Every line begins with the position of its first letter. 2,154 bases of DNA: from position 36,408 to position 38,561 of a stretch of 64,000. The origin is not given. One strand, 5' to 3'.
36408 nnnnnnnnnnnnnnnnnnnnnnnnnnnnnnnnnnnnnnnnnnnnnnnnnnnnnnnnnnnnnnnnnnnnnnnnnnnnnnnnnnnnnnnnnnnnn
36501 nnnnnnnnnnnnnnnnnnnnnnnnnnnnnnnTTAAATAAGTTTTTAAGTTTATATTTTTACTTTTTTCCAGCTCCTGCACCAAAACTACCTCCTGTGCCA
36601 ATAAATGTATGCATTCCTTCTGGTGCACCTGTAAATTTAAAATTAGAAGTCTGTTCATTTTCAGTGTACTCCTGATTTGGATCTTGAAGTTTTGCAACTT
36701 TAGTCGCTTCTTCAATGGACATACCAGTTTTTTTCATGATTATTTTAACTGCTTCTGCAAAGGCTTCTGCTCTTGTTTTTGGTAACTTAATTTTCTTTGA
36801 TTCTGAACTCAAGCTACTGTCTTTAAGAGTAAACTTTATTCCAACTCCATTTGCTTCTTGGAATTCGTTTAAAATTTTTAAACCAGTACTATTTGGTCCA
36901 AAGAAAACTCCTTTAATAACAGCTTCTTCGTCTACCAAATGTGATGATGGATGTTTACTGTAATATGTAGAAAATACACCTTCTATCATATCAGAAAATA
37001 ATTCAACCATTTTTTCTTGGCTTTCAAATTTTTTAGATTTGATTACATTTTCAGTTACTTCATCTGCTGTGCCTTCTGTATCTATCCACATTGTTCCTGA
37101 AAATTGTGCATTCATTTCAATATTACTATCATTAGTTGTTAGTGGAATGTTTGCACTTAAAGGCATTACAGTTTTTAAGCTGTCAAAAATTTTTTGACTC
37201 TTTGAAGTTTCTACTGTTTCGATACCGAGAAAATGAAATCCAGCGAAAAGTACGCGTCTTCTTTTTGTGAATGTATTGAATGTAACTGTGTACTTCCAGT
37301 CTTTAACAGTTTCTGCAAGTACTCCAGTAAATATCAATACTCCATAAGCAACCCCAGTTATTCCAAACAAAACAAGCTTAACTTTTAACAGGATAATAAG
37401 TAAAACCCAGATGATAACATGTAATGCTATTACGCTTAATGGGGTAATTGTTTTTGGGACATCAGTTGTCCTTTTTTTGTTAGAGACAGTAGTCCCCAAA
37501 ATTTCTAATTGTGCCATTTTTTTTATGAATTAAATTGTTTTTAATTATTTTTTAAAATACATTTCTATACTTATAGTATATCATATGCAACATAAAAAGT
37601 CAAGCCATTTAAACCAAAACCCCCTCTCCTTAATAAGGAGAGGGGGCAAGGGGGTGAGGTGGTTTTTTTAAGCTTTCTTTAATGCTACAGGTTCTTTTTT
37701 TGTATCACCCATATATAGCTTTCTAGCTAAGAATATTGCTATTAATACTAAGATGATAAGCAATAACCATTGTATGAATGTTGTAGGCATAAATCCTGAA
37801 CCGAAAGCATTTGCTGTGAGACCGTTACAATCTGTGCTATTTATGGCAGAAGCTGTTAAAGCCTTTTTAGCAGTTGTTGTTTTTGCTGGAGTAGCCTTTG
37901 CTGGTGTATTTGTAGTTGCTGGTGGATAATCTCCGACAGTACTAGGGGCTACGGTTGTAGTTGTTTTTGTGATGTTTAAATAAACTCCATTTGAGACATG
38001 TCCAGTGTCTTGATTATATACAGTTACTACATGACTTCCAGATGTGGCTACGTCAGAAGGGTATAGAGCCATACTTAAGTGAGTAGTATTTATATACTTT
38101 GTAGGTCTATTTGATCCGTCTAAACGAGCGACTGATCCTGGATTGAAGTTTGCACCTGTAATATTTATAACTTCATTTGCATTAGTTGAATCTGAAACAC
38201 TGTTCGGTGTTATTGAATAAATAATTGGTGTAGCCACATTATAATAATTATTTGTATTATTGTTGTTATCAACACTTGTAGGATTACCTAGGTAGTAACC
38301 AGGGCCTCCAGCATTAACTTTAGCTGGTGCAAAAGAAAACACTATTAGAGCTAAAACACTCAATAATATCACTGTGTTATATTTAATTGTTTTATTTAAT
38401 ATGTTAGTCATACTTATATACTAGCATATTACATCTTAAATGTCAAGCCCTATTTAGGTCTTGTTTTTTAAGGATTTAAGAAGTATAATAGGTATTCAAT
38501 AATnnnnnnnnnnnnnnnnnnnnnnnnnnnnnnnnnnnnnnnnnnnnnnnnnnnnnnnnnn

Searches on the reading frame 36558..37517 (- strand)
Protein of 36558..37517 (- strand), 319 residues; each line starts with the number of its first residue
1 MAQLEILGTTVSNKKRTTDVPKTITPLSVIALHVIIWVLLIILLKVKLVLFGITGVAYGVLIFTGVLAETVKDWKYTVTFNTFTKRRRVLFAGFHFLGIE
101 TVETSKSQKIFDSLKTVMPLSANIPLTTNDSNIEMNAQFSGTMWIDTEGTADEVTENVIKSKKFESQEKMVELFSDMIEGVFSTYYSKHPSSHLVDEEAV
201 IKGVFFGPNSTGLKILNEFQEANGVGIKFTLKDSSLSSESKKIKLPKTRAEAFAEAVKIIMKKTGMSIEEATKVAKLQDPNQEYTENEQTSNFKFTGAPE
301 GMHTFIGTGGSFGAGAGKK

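Call 3: search_protein_families(library=pfam, proteins=[window:36558-37517:-], max_evalue=1)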
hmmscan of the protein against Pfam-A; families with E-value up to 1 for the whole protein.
window:36558-37517:- (319 aa): 3 families
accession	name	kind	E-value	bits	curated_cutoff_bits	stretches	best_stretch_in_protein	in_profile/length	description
PF13829.11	DUF4191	-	0.087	12.6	30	1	22-77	23-79/219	Domain of unknown function (DUF4191)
PF13062.12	DUF3924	-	0.11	12.9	21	1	243-277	6-40/62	Protein of unknown function (DUF3924)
PF16557.11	CUTL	-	0.15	12.9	25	1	150-188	13-52/72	CUT1-like DNA-binding domain of SATB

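Call 4: search_protein_families(library=ncbifam, proteins=[window:36558-37517:-], max_evalue=1)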
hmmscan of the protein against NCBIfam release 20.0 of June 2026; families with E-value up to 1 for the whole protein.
window:36558-37517:- (319 aa): 0 families

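Call 35: search_protein_families(library=phrogs, proteins=[window:36558-37517:-], max_evalue=0.01)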
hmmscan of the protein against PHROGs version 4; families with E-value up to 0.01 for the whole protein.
window:36558-37517:- (319 aa): 0 families

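Call 37: find_homologous_proteins(query=window:36558-37517:-, max_evalue=0.001)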
Query window:36558-37517:- (319 aa): 1 proteins with E <= 0.001 among 1595 candidates.
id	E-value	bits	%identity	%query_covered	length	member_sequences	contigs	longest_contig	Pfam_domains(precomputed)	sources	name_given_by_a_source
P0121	5.1e-202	687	100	100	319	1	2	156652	-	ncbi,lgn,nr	ncbi:MAG: hypothetical protein NTW62_01880 [Candidatus Nomurabacteria bacterium]|nr:hypothetical pro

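Call 41: find_encoding_contigs(protein=P0121, flank=10000, max_places=2)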
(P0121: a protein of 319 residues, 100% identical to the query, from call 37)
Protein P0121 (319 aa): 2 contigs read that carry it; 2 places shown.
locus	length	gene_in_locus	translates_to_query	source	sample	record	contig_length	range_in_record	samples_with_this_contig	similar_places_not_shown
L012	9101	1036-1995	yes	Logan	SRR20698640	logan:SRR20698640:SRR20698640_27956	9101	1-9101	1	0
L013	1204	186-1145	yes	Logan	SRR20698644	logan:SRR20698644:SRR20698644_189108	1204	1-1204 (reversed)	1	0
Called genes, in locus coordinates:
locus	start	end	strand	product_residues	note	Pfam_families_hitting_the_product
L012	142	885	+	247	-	-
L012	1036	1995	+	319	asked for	-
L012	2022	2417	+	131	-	-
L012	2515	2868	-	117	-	PF18895:T4SS_pilin (weak)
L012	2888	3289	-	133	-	PF18895:T4SS_pilin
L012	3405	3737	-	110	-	PF18895:T4SS_pilin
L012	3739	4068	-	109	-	PF18895:T4SS_pilin (weak)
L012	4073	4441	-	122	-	PF18895:T4SS_pilin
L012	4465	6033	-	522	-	PF13287:Fn3_assoc, PF13290:CHB_HEX_C_1, PF18895:T4SS_pilin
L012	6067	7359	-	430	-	PF13416:SBP_bac_8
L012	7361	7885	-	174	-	PF01209:Ubie_methyltran, PF05175:MTS, PF02390:Methyltransf_4 (weak), PF13847:Methyltransf_31, PF08241:Methyltransf_11, PF08242:Methyltransf_12, PF13649:Methyltransf_25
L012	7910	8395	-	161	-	PF12570:DUF3750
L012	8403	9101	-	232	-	?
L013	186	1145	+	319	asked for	-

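Call 48: search_protein_families(library=pfam, proteins=[window:36558-37517:-], max_evalue=1)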
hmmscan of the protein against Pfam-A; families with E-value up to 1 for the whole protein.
window:36558-37517:- (319 aa): 3 families
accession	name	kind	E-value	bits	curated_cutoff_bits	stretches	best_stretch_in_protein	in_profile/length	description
PF13829.11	DUF4191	-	0.087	12.6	30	1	22-77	23-79/219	Domain of unknown function (DUF4191)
PF13062.12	DUF3924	-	0.11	12.9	21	1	243-277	6-40/62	Protein of unknown function (DUF3924)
PF16557.11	CUTL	-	0.15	12.9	25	1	150-188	13-52/72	CUT1-like DNA-binding domain of SATB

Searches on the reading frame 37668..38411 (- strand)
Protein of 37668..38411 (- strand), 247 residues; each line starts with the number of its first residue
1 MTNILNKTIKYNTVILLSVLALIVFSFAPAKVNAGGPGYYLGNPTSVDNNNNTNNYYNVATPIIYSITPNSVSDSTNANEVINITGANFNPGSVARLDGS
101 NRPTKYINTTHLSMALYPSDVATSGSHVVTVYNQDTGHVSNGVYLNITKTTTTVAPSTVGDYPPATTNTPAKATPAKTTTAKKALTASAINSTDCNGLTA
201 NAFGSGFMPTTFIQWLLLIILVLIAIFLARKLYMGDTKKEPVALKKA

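Call 3: search_protein_families(library=pfam, proteins=[window:37668-38411:-], max_evalue=1)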
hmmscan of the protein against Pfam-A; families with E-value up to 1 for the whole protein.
window:37668-38411:- (247 aa): 0 families

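Call 4: search_protein_families(library=ncbifam, proteins=[window:37668-38411:-], max_evalue=1)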
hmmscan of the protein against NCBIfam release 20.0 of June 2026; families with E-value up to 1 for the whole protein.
window:37668-38411:- (247 aa): 2 families
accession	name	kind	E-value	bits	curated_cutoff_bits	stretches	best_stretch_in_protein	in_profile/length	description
NF058597.1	CoaZ_rpt_PGGG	domain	3.4e-19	68.7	30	1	61-146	2-87/88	choice-of-anchor Z repeating domain-containing protein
TIGR04553.1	ABC_peri_selen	hypoth_equivalog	0.01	15.2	250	1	74-149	97-171/266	putative selenate ABC transporter substrate-binding protein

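Call 35: search_protein_families(library=phrogs, proteins=[window:37668-38411:-], max_evalue=0.01)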
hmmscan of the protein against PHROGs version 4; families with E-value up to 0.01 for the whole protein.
window:37668-38411:- (247 aa): 0 families
